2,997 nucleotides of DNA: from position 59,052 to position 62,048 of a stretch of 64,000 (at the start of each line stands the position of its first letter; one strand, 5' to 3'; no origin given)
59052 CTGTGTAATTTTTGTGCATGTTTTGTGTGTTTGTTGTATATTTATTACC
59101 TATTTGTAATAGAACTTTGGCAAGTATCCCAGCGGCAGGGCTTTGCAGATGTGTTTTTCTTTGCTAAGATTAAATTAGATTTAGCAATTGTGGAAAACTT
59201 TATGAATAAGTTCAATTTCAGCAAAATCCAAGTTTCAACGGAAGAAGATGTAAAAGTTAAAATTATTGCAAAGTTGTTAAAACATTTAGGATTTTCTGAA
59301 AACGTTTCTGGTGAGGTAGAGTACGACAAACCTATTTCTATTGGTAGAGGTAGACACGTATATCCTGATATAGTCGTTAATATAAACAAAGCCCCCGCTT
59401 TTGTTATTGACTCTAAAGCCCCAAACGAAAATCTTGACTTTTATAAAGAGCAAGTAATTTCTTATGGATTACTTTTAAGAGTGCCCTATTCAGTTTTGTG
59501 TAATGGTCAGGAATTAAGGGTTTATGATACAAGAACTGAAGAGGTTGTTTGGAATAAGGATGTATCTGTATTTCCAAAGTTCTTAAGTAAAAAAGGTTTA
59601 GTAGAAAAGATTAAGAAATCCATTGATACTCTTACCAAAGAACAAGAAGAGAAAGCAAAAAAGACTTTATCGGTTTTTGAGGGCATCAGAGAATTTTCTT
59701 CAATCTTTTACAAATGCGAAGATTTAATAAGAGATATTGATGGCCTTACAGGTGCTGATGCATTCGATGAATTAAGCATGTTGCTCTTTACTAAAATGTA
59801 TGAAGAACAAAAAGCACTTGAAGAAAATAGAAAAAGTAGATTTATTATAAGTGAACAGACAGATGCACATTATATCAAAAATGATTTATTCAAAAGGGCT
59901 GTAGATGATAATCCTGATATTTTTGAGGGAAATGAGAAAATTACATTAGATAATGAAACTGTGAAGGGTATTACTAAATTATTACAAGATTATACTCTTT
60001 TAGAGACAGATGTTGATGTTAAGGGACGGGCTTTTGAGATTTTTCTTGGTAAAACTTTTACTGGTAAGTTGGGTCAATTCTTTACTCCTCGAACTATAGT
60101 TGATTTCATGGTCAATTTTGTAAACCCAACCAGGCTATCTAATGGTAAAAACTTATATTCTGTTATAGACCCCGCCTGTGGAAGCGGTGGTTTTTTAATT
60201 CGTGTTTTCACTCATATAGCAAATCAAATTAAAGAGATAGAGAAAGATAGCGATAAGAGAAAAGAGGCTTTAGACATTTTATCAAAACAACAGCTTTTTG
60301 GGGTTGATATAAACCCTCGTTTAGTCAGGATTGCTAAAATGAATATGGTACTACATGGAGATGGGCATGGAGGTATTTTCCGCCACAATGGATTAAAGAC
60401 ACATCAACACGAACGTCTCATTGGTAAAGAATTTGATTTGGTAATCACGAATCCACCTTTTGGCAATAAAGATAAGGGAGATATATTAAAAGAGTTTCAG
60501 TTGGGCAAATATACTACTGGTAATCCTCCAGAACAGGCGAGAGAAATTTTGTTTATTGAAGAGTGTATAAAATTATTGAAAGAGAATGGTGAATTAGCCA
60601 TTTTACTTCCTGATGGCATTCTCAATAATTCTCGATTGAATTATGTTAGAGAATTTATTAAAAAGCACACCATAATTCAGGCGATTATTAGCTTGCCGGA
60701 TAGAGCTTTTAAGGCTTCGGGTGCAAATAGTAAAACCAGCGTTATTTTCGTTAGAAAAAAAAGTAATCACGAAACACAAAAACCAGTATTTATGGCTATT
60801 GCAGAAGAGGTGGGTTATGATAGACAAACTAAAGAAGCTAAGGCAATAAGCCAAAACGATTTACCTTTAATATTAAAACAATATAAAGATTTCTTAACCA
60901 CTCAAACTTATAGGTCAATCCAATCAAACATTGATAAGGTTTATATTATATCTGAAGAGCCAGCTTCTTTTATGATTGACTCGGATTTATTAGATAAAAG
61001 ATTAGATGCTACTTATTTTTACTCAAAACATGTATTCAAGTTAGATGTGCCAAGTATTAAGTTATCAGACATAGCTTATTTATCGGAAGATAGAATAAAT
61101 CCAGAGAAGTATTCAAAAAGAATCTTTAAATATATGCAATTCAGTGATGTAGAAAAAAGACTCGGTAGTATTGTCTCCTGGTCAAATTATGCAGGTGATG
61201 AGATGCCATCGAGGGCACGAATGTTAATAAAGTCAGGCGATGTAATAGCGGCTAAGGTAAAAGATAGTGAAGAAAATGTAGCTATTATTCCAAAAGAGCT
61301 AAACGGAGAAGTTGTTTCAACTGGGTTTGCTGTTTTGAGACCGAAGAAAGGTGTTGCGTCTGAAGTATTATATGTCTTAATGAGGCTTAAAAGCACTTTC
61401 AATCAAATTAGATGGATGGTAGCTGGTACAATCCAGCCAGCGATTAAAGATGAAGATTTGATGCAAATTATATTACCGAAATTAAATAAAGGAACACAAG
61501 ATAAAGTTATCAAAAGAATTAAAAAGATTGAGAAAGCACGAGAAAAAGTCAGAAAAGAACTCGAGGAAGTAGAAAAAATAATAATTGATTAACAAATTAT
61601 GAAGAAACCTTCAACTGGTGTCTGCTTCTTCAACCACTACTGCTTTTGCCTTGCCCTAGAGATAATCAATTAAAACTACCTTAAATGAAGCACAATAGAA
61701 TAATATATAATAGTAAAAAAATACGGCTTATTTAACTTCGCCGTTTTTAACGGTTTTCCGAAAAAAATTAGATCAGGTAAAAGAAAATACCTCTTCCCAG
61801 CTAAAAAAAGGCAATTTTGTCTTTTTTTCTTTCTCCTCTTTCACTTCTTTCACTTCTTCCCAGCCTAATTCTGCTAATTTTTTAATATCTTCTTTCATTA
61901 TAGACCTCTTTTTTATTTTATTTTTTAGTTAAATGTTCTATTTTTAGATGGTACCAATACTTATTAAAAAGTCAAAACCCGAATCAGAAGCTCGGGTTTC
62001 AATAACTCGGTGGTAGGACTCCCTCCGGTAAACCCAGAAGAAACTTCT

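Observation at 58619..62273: Restriction-modification gene bracketed by diverged ~400-bp direct repeats, with no recombinase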

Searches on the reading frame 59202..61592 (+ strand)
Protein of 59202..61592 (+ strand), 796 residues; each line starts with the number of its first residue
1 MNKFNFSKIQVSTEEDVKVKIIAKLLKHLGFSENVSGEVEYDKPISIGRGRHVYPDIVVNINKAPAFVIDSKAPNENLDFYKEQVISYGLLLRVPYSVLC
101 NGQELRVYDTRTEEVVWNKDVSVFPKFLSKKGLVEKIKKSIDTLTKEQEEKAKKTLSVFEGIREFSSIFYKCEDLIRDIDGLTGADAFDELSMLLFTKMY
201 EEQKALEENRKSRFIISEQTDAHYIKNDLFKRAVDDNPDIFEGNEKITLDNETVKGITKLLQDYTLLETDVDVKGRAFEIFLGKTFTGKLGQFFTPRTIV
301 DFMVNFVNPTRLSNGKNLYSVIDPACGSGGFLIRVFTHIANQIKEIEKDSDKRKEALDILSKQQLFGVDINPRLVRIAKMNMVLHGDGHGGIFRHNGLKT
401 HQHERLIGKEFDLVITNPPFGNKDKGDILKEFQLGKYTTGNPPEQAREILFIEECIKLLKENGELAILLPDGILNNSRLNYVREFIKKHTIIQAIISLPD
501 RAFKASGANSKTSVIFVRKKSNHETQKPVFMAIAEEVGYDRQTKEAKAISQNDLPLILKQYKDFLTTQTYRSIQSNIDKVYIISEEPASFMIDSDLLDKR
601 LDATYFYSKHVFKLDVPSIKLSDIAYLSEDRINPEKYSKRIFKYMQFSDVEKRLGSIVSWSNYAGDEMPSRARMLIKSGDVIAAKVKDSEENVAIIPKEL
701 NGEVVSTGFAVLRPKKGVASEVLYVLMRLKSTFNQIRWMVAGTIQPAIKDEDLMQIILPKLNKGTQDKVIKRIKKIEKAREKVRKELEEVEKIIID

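Call 12: search_protein_families(library=pfam, proteins=[window:59202-61592:+], max_evalue=0.01)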
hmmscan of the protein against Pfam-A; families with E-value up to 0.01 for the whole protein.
window:59202-61592:+ (796 aa): 9 families
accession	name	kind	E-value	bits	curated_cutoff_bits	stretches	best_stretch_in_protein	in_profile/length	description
PF02384.22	N6_Mtase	-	8e-46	157.2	20.4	1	271-579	3-289/311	N-6 DNA Methylase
PF07669.17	Eco57I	-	9.7e-16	58.8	25.3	1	363-498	1-165/171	Eco57I restriction-modification methylase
PF01170.24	UPF0020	-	4.5e-11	43.3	22.3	1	311-422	22-133/197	RMKL-like, methyltransferase domain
PF13588.12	HSDR_N_2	-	1.2e-06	29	25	1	14-114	2-100/110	Type I restriction enzyme R protein N terminus (HSDR_N)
PF20473.4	MmeI_Mtase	-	5.1e-06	26.3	27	1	320-385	22-85/259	MmeI, DNA-methyltransferase domain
PF04313.20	HSDR_N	-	0.00017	22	25.1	1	39-113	118-195/198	Type I restriction enzyme R protein N terminus (HSDR_N)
PF13847.12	Methyltransf_31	-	0.0005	20.2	27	1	319-471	5-113/145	Methyltransferase domain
PF05175.20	MTS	-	0.0016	18.6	23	0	362-425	55-113/170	Methyltransferase small domain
PF02646.22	RmuC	-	0.0072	15.9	26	0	38-79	86-128/291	RmuC family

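Call 13: find_encoding_contigs(protein=window:59202-61592:+, flank=10000, max_places=10)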
Protein window:59202-61592:+ (796 aa): no gene with exactly this product is on record in the collection.

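Call 37: find_homologous_proteins(query=window:59202-61592:+, max_evalue=1e-20)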
Query window:59202-61592:+ (796 aa): 7993 proteins with E <= 1e-20 among 8000 candidates; the best 120 are listed.
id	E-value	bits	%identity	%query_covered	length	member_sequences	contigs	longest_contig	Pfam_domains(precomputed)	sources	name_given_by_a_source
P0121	0.0e+0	1759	100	100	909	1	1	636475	PF02384.23,PF07669.18,PF01170.25,PF13588.13,PF20473.5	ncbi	-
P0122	0.0e+0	1516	84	99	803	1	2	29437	PF02384.23,PF07669.18,PF01170.25,PF13588.13,PF20473.5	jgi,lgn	-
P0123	0.0e+0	1391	76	99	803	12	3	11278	PF13847.13,PF02384.23,PF07669.18,PF01170.25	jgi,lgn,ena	-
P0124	0.0e+0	1374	75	100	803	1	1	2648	PF02384.23,PF07669.18,PF01170.25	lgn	-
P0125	0.0e+0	1362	75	100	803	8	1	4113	PF13847.13,PF02384.23,PF07669.18,PF01170.25,PF20473.5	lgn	-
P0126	0.0e+0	1277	71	99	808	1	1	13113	PF02384.23,PF07669.18,PF01170.25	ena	-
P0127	0.0e+0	1218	67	100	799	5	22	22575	PF02384.23,PF07669.18,PF01170.25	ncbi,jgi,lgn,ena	ncbi:MAG TPA: N-6 DNA methylase [Candidatus Paceibacterota bacterium]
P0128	1.7e-286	971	58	98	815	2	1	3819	PF04313.21,PF02384.23,PF07669.18,PF01170.25,PF13588.13,PF20473.5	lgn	-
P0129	1.4e-281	954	57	97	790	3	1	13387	PF13847.13,PF02384.23,PF07669.18,PF01170.25,PF13588.13,PF20473.5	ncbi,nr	ncbi:N-6 DNA methylase [Candidatus Pacearchaeota archaeon]|nr:N-6 DNA methylase [Candidatus Pacearch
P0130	1.5e-279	948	55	97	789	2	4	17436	PF13847.13,PF04313.21,PF02384.23,PF07669.18,PF01170.25,PF13588.13,PF20473.5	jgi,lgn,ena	-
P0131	9.6e-278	942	56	99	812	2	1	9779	PF13847.13,PF02384.23,PF07669.18,PF01170.25,PF13588.13,PF20473.5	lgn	-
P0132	2.2e-277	941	56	98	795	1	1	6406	PF04313.21,PF02384.23,PF07669.18,PF01170.25,PF13588.13,PF20473.5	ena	-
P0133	2.1e-276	937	55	98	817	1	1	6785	PF13847.13,PF05175.21,PF04313.21,PF02384.23,PF07669.18,PF01170.25,PF20473.5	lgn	-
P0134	3.9e-276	936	56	98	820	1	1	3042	PF13847.13,PF02384.23,PF07669.18,PF01170.25,PF13588.13,PF20473.5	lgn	-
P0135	9.4e-275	932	54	98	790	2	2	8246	PF13847.13,PF05175.21,PF04313.21,PF02384.23,PF07669.18,PF01170.25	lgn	-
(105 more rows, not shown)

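Call 38: find_encoding_contigs(protein=P0122, flank=10000, max_places=4)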
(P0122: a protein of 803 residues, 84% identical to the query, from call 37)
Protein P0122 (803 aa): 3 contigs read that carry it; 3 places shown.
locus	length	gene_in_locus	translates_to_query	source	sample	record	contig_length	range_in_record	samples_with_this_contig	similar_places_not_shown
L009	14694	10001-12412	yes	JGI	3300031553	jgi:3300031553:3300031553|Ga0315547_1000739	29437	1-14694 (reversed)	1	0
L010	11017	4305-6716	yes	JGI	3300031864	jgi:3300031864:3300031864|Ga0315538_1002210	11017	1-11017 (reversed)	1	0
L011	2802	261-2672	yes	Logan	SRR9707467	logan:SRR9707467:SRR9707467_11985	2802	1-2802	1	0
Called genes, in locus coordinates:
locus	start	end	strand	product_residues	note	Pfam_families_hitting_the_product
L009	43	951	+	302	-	PF04492:Phage_rep_O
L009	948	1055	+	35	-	-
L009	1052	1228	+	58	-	-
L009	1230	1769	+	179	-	-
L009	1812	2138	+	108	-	PF13083:KH_KhpA-B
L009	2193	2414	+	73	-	-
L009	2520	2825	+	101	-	-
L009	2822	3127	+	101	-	-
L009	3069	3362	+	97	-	-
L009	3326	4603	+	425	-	PF02195:ParB_N, PF01555:N6_N4_Mtase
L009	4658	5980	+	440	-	PF01555:N6_N4_Mtase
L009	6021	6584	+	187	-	-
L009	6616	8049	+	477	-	PF05876:GpA_ATPase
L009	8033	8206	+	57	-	-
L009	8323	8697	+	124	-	-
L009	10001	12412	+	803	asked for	PF13588:HSDR_N_2 (weak), PF02384:N6_Mtase, PF01170:UPF0020, PF20473:MmeI_Mtase (weak), PF07669:Eco57I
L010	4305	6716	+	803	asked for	PF13588:HSDR_N_2 (weak), PF02384:N6_Mtase, PF01170:UPF0020, PF20473:MmeI_Mtase (weak), PF07669:Eco57I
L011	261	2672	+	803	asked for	PF13588:HSDR_N_2 (weak), PF02384:N6_Mtase, PF01170:UPF0020, PF20473:MmeI_Mtase (weak), PF07669:Eco57I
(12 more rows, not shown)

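Call 39: find_encoding_contigs(protein=P0123, flank=10000, max_places=4)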
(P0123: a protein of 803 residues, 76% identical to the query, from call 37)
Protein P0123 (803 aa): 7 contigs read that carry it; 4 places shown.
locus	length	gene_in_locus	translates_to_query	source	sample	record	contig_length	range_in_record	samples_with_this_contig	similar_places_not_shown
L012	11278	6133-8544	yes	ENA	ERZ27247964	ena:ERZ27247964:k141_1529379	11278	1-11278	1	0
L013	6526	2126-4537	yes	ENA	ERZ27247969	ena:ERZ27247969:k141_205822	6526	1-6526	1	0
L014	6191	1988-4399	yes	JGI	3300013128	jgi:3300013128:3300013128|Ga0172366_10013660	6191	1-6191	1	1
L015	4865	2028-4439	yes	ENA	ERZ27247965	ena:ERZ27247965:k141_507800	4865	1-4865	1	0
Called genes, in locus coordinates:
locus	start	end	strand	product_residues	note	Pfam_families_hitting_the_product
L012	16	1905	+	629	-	PF06480:FtsH_ext, PF00004:AAA, PF17862:AAA_lid_3, PF01434:Peptidase_M41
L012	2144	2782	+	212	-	PF00849:PseudoU_synth_2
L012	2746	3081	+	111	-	PF01245:Ribosomal_L19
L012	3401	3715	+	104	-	PF25787:HTH_SB (weak)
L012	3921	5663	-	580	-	PF00239:Resolvase, PF07508:Recombinase, PF13408:Zn_ribbon_recom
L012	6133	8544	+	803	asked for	PF02384:N6_Mtase, PF01170:UPF0020, PF13847:Methyltransf_31 (faint), PF07669:Eco57I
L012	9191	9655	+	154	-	-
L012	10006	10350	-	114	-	PF02033:RBFA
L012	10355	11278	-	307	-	?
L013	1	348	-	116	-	?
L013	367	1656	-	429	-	PF00239:Resolvase, PF07508:Recombinase, PF13408:Zn_ribbon_recom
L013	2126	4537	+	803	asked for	PF02384:N6_Mtase, PF01170:UPF0020, PF13847:Methyltransf_31 (faint), PF07669:Eco57I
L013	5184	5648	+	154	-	-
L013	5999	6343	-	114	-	PF02033:RBFA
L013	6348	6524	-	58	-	?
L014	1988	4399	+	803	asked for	PF02384:N6_Mtase, PF01170:UPF0020, PF13847:Methyltransf_31 (faint), PF07669:Eco57I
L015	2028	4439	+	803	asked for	PF02384:N6_Mtase, PF01170:UPF0020, PF13847:Methyltransf_31 (faint), PF07669:Eco57I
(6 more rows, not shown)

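Call 40: find_encoding_contigs(protein=P0121, flank=10000, max_places=4)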
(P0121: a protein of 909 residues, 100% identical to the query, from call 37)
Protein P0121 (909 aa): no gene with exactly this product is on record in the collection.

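Call 77: search_protein_families(library=padloc, proteins=[window:59202-61592:+], max_evalue=0.001)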
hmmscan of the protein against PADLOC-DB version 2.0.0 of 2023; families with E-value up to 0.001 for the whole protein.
window:59202-61592:+ (796 aa): 104 families (the best 25 are shown)
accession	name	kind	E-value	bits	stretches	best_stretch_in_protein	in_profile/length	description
PDLC03018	MTase_I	-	6.5e-79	264.2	3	12-351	23-362/749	Type I methyltransferase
PDLC03318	MTase_II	-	2.5e-63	212.6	2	165-399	203-460/723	Type II methyltransferase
PDLC03218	MTase_II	-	3.3e-60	202.2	1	166-567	126-529/532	Type II methyltransferase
PDLC03034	MTase_I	-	2.6e-57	192.6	2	8-405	52-441/672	Type I methyltransferase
PDLC03021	MTase_I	-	1.7e-55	186.8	1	261-568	132-420/491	Type I methyltransferase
PDLC03030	MTase_I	-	2.8e-54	182.7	1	181-527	205-589/670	Type I methyltransferase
PDLC03317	MTase_II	-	2.4e-51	173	1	11-540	5-555/831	Type II methyltransferase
PDLC04134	mad2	-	3.1e-50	169.4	1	12-566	3-489/492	mads_2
PDLC03026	MTase_I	-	4.7e-46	155.9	1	174-561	15-397/487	Type I methyltransferase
PDLC03624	REase_MTase_IIG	-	4.8e-38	128.7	2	244-585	370-712/1271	Type IIG restriction enzyme-methyltransferase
PDLC03025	MTase_I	-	3.2e-36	123.2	1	287-535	158-385/569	Type I methyltransferase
PDLC03024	MTase_I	-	1.1e-35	121.2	2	449-563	492-621/628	Type I methyltransferase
PDLC03023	MTase_I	-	2.8e-35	119.8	2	449-562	577-713/716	Type I methyltransferase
PDLC03357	MTase_II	-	1.9e-34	117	1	163-547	2-365/620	Type II methyltransferase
PDLC03027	MTase_I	-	2.8e-29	100.2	1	236-570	95-415/810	Type I methyltransferase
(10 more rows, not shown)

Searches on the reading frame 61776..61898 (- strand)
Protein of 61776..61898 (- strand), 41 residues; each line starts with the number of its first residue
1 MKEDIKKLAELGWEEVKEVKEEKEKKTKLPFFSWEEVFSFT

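Call 78: search_protein_representatives(alignment_id=A5)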
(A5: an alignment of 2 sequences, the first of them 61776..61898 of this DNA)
Query: 2 sequences, 41 profile positions. Proteins with E-value up to 0.001 (for the whole library): 5; up to 1e-10: 2; up to 1e-30: 0. The best 5 are listed.
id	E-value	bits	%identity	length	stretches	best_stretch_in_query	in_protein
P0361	2.8e-23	97.8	-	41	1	1-41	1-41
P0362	6.1e-13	64.7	-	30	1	14-41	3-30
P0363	6.7e-09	51.7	-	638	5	13-27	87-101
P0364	4.7e-05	39.4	-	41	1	1-41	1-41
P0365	4.4e-04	36.3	-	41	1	22-41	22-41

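Call 80: list_cluster_members(proteins=[P0361, P0362, P0364, P0365])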
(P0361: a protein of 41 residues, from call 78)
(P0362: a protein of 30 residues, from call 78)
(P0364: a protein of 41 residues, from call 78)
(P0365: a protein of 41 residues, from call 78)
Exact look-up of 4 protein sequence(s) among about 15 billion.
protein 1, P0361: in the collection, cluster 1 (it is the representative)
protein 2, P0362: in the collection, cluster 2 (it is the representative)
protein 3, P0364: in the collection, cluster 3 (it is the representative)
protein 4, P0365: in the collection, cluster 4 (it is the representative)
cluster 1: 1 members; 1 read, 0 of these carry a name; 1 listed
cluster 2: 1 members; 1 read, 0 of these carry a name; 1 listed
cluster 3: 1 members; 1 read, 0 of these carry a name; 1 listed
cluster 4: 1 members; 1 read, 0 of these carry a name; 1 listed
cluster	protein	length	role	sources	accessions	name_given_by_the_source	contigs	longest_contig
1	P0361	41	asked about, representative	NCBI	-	-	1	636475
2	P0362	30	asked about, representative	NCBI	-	-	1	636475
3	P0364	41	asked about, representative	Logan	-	-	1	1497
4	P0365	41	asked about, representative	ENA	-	-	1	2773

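Call 82: find_related_loci(query=A6, collection=metagenome_contigs, flank=6000)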
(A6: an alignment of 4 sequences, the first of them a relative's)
Query A6 (41 aa) in metagenome_contigs; peptide patterns used: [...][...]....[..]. (x = any residue, [..] = any of these).
600 stretches matched a pattern, but none encodes a relative of the query by tblastn (E <= 1e-3).
